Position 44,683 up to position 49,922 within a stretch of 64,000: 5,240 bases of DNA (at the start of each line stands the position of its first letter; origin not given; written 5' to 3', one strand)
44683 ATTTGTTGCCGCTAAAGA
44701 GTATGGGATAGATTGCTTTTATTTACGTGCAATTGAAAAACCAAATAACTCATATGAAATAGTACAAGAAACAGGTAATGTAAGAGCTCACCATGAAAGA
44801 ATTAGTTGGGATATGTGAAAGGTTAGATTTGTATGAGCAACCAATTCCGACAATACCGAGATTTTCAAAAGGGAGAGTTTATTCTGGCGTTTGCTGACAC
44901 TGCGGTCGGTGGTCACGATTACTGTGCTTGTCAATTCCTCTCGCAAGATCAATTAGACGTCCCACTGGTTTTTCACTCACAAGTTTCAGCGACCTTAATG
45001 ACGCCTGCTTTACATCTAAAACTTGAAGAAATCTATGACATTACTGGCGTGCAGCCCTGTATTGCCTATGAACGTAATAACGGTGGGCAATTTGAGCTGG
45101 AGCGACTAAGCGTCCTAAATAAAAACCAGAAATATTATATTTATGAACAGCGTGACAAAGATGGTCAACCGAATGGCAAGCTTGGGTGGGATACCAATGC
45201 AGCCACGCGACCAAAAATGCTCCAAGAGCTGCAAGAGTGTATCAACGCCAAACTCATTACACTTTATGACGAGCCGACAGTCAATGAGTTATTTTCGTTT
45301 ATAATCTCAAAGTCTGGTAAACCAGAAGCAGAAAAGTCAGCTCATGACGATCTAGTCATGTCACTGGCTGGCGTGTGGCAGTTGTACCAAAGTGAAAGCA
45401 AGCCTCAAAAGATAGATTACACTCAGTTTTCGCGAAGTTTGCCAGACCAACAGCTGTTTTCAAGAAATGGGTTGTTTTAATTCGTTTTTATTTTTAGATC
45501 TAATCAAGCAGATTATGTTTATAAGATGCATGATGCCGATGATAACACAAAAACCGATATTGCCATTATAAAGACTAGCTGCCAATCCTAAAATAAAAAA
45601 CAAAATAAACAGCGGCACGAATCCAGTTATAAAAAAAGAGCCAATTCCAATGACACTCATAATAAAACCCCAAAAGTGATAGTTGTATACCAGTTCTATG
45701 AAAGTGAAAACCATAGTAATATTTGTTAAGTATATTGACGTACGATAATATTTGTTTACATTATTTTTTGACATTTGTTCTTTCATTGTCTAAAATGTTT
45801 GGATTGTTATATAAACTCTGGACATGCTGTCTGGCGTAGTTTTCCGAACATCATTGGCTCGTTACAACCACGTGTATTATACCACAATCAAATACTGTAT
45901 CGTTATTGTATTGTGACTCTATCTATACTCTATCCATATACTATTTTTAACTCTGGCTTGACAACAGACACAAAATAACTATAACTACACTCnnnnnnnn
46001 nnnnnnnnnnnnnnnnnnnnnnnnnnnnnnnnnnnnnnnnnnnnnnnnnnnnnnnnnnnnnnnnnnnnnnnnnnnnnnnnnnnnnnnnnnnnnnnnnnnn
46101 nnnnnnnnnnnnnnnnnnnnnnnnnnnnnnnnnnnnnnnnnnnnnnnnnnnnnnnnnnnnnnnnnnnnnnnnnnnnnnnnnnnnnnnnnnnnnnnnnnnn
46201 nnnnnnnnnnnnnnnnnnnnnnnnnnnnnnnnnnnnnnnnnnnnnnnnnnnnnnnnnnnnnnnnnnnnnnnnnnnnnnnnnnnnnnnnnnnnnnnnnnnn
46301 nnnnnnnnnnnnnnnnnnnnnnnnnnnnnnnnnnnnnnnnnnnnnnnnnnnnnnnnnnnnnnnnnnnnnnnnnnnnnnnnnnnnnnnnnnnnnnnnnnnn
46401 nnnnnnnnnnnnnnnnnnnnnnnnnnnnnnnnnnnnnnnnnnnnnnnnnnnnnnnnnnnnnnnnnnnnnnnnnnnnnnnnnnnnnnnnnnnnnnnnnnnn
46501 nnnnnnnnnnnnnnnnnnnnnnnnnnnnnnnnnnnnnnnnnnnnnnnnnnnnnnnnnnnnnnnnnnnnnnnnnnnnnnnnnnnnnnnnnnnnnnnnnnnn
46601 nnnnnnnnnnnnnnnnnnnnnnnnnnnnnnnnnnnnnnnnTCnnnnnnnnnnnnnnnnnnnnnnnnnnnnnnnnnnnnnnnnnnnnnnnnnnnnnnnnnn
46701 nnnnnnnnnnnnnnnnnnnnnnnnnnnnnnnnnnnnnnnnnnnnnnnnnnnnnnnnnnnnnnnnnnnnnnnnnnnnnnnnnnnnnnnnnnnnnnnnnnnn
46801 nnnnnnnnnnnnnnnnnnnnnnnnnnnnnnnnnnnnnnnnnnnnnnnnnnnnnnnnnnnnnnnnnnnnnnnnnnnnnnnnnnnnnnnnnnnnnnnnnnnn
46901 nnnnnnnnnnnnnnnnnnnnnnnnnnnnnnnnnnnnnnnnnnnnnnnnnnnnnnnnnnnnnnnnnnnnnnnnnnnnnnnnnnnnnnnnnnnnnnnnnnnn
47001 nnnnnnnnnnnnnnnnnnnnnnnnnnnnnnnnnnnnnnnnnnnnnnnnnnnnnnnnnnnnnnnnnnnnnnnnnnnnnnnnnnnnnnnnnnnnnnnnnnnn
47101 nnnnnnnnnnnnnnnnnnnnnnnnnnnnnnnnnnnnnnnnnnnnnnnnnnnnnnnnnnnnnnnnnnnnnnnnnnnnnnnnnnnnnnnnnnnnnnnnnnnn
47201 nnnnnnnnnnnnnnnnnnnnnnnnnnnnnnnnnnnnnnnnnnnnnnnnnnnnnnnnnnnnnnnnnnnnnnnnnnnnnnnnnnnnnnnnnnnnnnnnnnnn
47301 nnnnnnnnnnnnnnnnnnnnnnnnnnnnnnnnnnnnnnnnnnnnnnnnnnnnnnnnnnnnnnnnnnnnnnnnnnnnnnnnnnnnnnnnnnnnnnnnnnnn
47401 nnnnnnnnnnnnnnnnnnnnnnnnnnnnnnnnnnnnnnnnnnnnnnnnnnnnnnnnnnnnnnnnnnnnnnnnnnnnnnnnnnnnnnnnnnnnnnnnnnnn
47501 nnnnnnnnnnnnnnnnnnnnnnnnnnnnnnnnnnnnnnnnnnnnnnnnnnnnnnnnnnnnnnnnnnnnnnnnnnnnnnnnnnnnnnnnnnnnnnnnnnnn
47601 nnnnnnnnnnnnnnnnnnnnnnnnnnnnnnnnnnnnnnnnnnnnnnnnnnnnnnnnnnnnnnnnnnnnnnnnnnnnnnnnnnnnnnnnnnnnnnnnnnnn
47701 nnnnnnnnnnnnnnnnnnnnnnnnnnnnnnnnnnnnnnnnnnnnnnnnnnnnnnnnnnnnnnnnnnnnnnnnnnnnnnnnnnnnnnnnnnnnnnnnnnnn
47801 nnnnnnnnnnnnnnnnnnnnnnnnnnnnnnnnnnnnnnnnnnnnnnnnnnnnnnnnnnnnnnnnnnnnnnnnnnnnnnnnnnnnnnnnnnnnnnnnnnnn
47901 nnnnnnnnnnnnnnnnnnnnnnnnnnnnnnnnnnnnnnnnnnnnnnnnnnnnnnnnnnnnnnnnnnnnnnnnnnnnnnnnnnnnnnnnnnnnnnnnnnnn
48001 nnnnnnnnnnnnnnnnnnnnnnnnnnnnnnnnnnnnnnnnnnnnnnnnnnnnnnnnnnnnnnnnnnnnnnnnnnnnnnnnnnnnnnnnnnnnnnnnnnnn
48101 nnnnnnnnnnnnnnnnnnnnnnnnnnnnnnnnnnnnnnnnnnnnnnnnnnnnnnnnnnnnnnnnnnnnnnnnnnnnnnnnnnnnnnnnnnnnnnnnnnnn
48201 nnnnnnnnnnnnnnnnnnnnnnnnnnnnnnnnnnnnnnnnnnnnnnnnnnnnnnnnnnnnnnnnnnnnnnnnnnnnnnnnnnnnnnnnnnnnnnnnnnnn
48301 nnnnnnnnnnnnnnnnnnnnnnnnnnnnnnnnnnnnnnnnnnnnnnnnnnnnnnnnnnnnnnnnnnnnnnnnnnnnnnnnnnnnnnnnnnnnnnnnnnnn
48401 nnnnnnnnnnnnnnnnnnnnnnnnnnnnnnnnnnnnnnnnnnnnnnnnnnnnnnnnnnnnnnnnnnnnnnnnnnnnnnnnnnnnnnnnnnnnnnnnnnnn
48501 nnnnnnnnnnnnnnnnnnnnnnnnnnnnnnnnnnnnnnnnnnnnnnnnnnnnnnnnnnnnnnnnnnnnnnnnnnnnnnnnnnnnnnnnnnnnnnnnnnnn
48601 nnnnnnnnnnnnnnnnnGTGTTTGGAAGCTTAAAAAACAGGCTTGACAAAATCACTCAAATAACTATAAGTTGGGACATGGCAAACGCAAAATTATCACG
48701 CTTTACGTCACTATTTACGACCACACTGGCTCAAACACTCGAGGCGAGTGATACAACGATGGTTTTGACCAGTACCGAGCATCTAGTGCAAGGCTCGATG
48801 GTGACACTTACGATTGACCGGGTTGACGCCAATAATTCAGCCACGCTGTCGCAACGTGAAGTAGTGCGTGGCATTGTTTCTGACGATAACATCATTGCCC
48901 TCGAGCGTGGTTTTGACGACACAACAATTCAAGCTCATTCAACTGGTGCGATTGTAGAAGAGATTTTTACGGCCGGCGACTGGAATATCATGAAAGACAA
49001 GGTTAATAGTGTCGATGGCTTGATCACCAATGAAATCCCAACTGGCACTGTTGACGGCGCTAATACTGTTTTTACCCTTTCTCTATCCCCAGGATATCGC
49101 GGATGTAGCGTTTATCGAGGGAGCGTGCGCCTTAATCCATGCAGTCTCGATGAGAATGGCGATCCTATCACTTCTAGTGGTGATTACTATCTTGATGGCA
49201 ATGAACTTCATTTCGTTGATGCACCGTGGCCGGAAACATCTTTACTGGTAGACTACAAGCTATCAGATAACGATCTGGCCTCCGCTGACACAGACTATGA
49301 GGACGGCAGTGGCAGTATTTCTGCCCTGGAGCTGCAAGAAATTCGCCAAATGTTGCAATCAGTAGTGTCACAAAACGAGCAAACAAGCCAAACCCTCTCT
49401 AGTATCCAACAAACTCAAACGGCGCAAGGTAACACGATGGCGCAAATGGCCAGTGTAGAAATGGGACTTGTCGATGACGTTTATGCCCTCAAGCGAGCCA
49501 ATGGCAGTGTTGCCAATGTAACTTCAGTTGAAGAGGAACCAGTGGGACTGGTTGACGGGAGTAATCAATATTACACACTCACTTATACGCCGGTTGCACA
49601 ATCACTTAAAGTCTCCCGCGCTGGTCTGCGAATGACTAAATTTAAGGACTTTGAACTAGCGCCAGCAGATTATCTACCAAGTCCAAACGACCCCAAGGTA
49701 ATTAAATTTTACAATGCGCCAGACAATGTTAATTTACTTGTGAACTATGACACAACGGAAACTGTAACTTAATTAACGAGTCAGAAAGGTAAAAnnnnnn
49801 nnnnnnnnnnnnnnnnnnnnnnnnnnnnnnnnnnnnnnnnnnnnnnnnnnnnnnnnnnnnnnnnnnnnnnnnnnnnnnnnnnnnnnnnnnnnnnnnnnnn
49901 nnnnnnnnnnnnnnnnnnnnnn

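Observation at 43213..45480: Large terminase split into separate ATPase and nuclease ORFs by an 831-bp insert carrying two genes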

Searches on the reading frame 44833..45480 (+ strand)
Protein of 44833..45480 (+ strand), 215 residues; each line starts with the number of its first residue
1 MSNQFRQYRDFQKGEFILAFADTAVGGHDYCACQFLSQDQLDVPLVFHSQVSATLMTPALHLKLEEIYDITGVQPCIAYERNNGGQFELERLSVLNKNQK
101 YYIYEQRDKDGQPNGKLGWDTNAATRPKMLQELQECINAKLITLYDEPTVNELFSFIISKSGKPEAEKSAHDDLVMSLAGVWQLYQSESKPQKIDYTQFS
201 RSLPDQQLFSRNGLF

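Call 3: search_protein_families(library=pfam, proteins=[window:44833-45480:+], max_evalue=0.1)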
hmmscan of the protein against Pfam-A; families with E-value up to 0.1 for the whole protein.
window:44833-45480:+ (215 aa): 0 families

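Call 4: search_protein_families(library=phrogs, proteins=[window:44833-45480:+], max_evalue=0.01)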
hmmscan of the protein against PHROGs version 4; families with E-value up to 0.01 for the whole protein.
window:44833-45480:+ (215 aa): 2 families
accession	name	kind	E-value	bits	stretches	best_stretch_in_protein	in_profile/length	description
phrog_24361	-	head and packaging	2.3e-13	51.2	1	68-179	20-132/162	terminase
phrog_38407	-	unknown function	0.0033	17.4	1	77-178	239-341/370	-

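Call 34: search_dna_similar(query=window:44833-45477:+, collection=phages, mode=protein, max_rows=30, max_evalue=0.001)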
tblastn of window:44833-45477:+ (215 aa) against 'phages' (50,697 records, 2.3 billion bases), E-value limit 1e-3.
Records with a match: 192; places in all: 192; records where one place covers at least 80% of the query: 67.
Best place of each record, by identity: <60% 192.
By first word of the organism name: Vibrio 130; Campylobacter 50; Proteus 7; Shigella 1; Xanthomonas 1; uncultured 1; Roseobacter 1; Aeromonas 1.
By host as written in the record: - 107; Campylobacter jejuni 16; Campylobacter jejuni NCTC12662 15; Vibrio parahaemolyticus 6; Vibrio sp. 4; Campylobacter sp. 4; Campylobacter jejuni subsp. jejuni 3; Campylobacter jejuni NCTC12658 3; and 28 more.
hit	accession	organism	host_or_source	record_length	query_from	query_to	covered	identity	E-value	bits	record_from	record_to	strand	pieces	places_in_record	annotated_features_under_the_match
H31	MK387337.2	Vibrio phage Va1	Vibrio alginolyticus NBRC 15630 = ATCC ...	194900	13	212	93%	28.0%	8e-8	57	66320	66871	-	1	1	putative terminase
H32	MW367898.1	Proteus phage SJ_PmiM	Proteus mirabilis HLJP-1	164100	3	179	82%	30.6%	5e-5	49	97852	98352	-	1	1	terminase large subunit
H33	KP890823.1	Proteus phage vB_PmiM_Pm5461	Proteus mirabilis 417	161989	3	179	82%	30.6%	6e-5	49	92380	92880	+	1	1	terminase large subunit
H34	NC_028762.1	Proteus phage vB_PmiM_Pm5461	Proteus mirabilis 417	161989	3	179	82%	30.6%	6e-5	49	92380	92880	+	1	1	terminase large subunit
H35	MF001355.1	Proteus phage PM2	Proteus mirabilis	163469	3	179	82%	30.6%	6e-5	49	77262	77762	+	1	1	terminase large subunit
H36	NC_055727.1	Proteus phage PM2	Proteus mirabilis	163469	3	179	82%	30.6%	6e-5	49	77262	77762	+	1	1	terminase large subunit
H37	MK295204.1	Shigella phage vB_SdyM_006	Shigella dysenteriae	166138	3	179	82%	29.4%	1e-4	48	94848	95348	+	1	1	terminase large subunit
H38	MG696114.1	Proteus phage phiP4-3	Proteus penneri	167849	3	179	82%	29.4%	1e-4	48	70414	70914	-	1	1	terminase large subunit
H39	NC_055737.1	Proteus phage phiP4-3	Proteus penneri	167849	3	179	82%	29.4%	1e-4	48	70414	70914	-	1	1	terminase large subunit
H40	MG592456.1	Vibrio phage 1.081.O._10N.286.52.C2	Shewanella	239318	7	179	80%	29.8%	6e-6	52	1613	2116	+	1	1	terminase large subunit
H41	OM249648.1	Vibrio phage phiKT1024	Vibrio sp.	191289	12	182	80%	29.8%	1e-7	57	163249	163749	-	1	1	putative terminase large subunit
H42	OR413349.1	Vibrio phage pv27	Vibrio parahaemolyticus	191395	12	182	80%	29.8%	1e-7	57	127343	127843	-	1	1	terminase large subunit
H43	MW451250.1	Vibrio phage phiTY18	Vibrio parahaemolyticus TY18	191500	12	182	80%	29.8%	1e-7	57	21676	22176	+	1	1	record has no annotation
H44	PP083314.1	Vibrio phage VB_VaC_SRILMA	Vibrio alginolyticus CECT 521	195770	13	182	79%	29.9%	8e-8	57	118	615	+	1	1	terminase large subunit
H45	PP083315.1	Vibrio phage VB_VaC_TDDLMA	Vibrio alginolyticus CECT 521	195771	13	182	79%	29.9%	8e-8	57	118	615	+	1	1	terminase large subunit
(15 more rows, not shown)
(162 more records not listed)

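Call 44: get_annotated_region(hit=H31, flank=2500)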
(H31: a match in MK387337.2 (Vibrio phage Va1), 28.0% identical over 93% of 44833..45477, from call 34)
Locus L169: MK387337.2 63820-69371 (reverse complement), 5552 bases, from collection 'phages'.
description: Vibrio phage Va1, complete genome.
organism: Vibrio phage Va1 (NCBI taxid 2508852)
taxonomy: Viruses; Duplodnaviria; Heunggongvirae; Uroviricota; Caudoviricetes
host: Vibrio alginolyticus NBRC 15630 = ATCC 17749; source: -; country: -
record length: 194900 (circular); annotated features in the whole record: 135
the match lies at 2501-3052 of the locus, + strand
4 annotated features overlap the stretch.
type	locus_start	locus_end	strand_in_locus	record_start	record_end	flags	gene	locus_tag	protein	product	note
CDS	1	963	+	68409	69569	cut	-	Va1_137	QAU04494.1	putative DNA packaging protein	putative DNA packaging protein (terminase)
CDS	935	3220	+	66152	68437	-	-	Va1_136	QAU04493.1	putative terminase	putative terminase (T4 gp17-like)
CDS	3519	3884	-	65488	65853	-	-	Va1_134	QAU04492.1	hypothetical protein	-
CDS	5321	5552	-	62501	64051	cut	-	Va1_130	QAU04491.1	putative ATP-dependent primase-helicase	-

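Call 72: find_homologous_proteins(query=window:44833-45477:+, max_evalue=0.001)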
Query window:44833-45477:+ (215 aa): 731 proteins with E <= 0.001 among 789 candidates; the best 120 are listed.
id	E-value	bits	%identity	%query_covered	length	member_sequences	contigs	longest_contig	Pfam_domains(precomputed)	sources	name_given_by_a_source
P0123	5.1e-142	489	100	100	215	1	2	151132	-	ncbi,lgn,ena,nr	ncbi:hypothetical protein IJJ08_03780 [bacterium]|nr:hypothetical protein [bacterium]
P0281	7.7e-121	419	84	98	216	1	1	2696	-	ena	-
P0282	7.1e-100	351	71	98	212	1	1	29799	-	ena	-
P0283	6.6e-98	344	71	98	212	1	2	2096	-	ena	-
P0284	6.9e-98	344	68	98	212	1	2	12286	-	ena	-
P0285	1.1e-95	337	68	98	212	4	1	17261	-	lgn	-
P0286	1.4e-93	330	68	98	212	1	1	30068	-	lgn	-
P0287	2.1e-92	326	70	92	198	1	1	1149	-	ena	-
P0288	7.2e-88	312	72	87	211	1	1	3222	-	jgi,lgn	jgi:hypothetical protein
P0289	1.0e-73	265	58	98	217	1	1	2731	-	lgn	-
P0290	1.3e-73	265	64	87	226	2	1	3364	-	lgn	-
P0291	6.1e-73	263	63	87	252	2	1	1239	-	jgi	jgi:hypothetical protein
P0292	1.4e-72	262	60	88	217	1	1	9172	-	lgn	-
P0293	1.6e-72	262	63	87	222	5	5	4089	-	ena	-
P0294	2.4e-72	261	61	90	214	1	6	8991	-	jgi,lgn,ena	-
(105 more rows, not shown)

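Call 84: find_encoding_contigs(protein=P0282, flank=9000, max_places=2)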
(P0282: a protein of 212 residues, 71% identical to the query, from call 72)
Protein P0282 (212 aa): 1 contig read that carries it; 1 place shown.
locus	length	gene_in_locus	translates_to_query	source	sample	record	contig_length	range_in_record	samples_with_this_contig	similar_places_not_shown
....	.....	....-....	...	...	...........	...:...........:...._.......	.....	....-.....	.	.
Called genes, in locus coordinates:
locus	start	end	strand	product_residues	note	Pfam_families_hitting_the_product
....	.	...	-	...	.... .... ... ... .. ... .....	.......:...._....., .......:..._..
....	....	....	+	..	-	-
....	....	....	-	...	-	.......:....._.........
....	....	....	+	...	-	-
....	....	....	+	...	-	-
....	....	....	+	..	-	-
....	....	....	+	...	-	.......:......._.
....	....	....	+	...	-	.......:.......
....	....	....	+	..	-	-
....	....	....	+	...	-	-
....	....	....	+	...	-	-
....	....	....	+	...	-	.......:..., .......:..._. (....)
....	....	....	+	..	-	-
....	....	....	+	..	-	-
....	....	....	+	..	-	-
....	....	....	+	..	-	-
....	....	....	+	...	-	-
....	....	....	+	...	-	-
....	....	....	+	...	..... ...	-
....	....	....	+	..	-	-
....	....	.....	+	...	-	-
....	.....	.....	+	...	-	-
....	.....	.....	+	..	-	-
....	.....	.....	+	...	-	-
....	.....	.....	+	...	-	-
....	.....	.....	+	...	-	-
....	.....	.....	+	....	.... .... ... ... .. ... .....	-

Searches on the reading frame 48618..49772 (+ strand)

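Call 35: search_protein_families(library=pfam, proteins=[window:48618-49772:+], max_evalue=0.01)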
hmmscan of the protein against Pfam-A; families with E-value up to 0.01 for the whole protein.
window:48618-49772:+ (384 aa): 0 families

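Call 47: search_protein_families(library=phrogs, proteins=[window:48618-49772:+], max_evalue=0.001)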
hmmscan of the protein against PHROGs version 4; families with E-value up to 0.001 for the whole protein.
window:48618-49772:+ (384 aa): 2 families
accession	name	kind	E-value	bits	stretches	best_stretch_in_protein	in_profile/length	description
phrog_6427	-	unknown function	5.6e-07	29.4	1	33-143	10-120/675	-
phrog_23837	-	head and packaging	0.0002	21.3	1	34-137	15-108/507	virion structural protein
